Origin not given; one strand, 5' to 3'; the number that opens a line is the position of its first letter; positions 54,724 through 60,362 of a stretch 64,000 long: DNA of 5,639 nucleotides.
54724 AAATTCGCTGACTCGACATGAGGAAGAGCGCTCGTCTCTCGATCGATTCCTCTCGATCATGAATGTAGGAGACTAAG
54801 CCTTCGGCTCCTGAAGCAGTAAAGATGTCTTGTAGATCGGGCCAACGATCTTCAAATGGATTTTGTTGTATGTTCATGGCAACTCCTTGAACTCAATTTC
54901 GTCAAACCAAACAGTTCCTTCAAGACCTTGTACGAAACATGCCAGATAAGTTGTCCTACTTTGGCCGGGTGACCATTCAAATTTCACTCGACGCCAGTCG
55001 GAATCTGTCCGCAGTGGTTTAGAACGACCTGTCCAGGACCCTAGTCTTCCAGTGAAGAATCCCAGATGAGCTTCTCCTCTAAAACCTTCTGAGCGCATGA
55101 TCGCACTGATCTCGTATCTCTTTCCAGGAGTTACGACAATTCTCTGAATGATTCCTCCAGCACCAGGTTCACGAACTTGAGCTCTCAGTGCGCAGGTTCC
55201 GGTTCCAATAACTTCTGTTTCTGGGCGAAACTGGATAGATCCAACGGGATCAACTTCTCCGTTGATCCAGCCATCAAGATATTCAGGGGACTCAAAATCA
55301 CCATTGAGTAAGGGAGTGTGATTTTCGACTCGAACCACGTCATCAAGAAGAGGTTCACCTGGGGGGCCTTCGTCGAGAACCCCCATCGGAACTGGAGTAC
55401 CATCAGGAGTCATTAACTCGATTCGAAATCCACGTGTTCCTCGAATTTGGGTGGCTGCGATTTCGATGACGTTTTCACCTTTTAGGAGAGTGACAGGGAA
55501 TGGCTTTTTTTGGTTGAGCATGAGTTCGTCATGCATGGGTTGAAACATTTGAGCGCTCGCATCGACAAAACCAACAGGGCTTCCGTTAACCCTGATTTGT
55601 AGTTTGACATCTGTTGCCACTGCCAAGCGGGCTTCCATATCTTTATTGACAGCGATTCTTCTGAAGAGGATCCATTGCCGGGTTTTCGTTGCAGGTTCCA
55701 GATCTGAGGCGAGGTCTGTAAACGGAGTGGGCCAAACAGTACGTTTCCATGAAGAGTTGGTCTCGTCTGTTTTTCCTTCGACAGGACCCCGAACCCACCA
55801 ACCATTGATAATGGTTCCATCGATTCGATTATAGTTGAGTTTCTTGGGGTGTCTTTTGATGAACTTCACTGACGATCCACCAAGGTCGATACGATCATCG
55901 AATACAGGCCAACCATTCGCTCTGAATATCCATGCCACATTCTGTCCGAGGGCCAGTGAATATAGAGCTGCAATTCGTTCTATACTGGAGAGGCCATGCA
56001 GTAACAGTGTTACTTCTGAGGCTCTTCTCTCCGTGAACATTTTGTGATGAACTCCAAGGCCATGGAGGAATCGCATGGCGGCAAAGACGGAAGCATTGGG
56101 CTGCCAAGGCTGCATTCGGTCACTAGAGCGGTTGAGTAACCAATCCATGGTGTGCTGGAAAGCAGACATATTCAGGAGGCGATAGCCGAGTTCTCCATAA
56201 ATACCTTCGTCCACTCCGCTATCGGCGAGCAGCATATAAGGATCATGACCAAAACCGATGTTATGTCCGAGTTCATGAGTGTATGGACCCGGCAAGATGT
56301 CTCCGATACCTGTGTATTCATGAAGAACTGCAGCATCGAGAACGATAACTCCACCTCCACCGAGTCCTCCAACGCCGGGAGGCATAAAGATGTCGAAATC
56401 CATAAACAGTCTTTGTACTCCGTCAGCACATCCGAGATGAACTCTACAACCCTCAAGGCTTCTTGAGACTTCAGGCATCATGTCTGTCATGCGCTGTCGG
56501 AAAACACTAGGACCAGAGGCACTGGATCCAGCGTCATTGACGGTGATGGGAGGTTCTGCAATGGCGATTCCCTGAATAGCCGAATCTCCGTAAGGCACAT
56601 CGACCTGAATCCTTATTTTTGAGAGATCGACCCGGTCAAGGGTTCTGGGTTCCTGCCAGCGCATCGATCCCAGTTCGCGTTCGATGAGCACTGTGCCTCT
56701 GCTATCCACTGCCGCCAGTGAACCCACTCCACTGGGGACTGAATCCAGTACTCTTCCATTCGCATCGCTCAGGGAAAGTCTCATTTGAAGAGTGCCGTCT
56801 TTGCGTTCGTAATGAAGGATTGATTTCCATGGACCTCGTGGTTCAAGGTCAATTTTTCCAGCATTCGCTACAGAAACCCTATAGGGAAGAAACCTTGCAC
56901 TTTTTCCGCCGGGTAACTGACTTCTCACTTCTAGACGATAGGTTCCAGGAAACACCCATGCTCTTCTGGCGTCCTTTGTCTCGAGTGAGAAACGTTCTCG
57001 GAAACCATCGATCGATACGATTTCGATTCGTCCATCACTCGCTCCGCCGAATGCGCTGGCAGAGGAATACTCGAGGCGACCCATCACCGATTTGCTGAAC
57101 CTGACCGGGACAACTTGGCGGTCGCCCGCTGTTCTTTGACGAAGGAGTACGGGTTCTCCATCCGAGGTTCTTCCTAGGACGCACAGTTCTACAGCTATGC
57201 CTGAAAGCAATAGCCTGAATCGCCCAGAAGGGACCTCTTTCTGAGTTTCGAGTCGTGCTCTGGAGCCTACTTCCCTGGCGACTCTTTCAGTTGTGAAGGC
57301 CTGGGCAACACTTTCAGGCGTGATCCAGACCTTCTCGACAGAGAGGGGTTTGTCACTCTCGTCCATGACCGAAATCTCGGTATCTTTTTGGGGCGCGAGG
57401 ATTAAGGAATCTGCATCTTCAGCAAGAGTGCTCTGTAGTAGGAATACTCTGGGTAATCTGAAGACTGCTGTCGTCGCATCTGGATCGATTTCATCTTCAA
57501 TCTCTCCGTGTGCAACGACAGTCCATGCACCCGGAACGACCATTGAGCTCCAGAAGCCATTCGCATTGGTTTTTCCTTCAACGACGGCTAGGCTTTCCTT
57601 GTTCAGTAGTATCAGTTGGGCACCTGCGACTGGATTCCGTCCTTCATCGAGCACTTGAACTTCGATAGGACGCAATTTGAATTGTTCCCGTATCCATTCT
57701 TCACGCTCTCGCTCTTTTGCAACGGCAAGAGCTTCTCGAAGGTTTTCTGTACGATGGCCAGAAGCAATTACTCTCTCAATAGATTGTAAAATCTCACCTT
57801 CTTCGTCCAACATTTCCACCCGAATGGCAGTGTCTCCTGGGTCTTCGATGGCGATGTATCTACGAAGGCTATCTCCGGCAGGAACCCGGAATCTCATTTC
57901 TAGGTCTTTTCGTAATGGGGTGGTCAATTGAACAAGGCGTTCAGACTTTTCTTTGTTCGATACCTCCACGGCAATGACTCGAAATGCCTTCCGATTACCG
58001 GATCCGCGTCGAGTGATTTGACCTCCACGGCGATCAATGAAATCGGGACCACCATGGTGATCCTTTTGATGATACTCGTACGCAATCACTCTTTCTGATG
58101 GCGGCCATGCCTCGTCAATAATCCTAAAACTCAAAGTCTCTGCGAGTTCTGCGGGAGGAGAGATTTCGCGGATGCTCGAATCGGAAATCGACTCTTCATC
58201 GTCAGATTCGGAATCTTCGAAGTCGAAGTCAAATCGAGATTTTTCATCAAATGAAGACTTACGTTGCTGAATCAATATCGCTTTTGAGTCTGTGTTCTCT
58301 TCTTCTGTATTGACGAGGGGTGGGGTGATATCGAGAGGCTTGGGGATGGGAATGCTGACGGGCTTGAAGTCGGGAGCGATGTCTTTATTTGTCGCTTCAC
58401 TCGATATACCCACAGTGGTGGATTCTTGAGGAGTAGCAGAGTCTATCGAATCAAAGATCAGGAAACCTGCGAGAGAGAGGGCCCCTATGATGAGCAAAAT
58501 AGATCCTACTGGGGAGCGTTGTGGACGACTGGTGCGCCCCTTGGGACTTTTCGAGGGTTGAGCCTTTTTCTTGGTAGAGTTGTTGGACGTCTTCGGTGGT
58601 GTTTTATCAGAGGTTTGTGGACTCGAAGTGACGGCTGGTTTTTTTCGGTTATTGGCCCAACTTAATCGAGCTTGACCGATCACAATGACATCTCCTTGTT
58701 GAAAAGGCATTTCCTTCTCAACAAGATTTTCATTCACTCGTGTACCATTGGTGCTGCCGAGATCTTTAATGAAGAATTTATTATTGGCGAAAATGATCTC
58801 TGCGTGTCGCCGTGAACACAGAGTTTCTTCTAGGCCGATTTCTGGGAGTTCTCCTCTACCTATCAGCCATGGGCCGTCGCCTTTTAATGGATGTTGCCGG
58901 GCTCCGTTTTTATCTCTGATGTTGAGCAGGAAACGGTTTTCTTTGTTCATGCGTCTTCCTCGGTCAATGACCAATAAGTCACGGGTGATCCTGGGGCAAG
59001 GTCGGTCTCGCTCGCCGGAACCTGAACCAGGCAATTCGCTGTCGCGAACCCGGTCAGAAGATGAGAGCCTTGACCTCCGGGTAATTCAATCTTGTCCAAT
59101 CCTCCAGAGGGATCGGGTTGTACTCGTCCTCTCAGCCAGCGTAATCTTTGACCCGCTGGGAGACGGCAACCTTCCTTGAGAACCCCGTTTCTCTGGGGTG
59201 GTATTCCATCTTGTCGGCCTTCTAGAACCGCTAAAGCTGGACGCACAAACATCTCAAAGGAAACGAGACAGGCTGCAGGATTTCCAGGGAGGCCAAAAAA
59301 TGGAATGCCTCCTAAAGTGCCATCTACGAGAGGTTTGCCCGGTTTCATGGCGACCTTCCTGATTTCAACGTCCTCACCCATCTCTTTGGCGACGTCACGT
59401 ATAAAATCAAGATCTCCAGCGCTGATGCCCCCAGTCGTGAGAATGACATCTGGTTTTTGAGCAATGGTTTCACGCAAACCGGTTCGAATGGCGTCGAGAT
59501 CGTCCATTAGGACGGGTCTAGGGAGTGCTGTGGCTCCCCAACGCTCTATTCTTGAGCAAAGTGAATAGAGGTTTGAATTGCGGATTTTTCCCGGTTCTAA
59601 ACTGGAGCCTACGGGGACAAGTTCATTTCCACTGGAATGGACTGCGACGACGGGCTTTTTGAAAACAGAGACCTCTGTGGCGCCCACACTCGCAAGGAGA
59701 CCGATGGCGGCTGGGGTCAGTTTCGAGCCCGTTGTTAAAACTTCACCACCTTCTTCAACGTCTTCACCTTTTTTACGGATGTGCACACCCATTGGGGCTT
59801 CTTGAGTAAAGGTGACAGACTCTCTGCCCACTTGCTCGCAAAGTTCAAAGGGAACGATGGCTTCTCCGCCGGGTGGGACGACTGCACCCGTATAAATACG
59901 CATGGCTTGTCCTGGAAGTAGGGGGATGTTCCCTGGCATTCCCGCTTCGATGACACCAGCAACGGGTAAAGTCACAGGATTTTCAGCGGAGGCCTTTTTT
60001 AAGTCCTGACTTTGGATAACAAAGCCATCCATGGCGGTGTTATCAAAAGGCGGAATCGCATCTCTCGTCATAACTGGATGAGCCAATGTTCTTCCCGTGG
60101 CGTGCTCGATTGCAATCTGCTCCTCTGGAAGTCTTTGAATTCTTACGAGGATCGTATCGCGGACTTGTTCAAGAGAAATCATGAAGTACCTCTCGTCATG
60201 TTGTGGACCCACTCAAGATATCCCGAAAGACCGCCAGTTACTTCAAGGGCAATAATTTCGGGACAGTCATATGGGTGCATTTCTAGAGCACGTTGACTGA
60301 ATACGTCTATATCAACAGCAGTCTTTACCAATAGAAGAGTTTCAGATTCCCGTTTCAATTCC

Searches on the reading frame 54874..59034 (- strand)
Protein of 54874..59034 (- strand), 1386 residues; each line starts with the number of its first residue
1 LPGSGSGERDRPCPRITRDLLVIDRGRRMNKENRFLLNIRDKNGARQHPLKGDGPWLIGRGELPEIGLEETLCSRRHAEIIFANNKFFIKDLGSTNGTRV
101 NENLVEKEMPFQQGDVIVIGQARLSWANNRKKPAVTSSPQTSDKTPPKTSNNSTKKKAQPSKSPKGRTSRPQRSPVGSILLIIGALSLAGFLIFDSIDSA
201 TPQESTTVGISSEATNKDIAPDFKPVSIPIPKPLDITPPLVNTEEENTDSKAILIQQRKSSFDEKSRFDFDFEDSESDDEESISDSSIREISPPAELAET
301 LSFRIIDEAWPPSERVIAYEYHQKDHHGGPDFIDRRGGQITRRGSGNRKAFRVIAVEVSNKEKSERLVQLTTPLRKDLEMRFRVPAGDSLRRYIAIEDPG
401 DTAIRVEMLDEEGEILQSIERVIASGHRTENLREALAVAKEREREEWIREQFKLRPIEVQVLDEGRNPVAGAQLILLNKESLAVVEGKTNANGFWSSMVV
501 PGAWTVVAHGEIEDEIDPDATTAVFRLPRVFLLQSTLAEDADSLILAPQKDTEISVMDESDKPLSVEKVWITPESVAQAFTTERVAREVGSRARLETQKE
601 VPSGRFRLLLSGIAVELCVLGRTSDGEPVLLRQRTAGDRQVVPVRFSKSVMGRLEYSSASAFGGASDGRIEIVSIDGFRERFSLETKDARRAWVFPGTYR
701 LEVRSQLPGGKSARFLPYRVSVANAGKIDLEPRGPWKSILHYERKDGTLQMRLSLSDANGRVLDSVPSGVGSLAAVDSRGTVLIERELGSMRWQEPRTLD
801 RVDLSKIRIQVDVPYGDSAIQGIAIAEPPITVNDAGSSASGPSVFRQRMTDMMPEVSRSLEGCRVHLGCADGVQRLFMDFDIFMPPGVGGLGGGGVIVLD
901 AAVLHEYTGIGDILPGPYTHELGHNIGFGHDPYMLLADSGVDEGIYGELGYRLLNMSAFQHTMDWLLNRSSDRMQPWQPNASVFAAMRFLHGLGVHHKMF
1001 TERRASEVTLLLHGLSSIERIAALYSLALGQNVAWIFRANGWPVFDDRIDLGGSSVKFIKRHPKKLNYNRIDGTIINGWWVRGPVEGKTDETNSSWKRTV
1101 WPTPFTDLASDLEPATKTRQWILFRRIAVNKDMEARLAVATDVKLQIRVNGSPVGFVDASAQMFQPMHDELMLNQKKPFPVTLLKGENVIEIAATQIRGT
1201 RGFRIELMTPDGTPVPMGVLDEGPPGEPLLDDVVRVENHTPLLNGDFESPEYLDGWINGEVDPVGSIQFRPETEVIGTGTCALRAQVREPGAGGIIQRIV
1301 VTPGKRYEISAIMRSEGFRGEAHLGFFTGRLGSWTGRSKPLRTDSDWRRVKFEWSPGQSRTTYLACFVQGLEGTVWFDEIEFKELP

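Call 66: search_protein_families(library=pfam, proteins=[window:54874-59034:-], max_evalue=0.00001)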
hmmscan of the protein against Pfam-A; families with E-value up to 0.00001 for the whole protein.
window:54874-59034:- (1386 aa): 2 families
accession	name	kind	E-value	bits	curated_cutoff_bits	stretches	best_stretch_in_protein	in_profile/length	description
PF00498.31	FHA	-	1.1e-15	58.3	20.7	1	56-120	1-67/67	FHA domain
PF16697.10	Yop-YscD_cpl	-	1.8e-09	38.1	33.2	1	45-124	9-88/94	Inner membrane component of T3SS, cytoplasmic domain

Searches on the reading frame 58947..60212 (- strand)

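Call 66: search_protein_families(library=pfam, proteins=[window:58947-60212:-], max_evalue=0.00001)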
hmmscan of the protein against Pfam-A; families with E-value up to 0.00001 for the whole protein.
window:58947-60212:- (421 aa): 3 families
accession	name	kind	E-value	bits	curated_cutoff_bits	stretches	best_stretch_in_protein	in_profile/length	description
PF03453.22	MoeA_N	-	7e-38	130.3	30.8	1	12-177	1-160/160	MoeA N-terminal region (domain I and II)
PF00994.29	MoCF_biosynth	-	3.7e-28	98.5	26.6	1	193-328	4-143/144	Probable molybdopterin binding domain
PF03454.20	MoeA_C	-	8.2e-10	39.2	22.1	1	353-415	11-71/72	MoeA C-terminal region (domain IV)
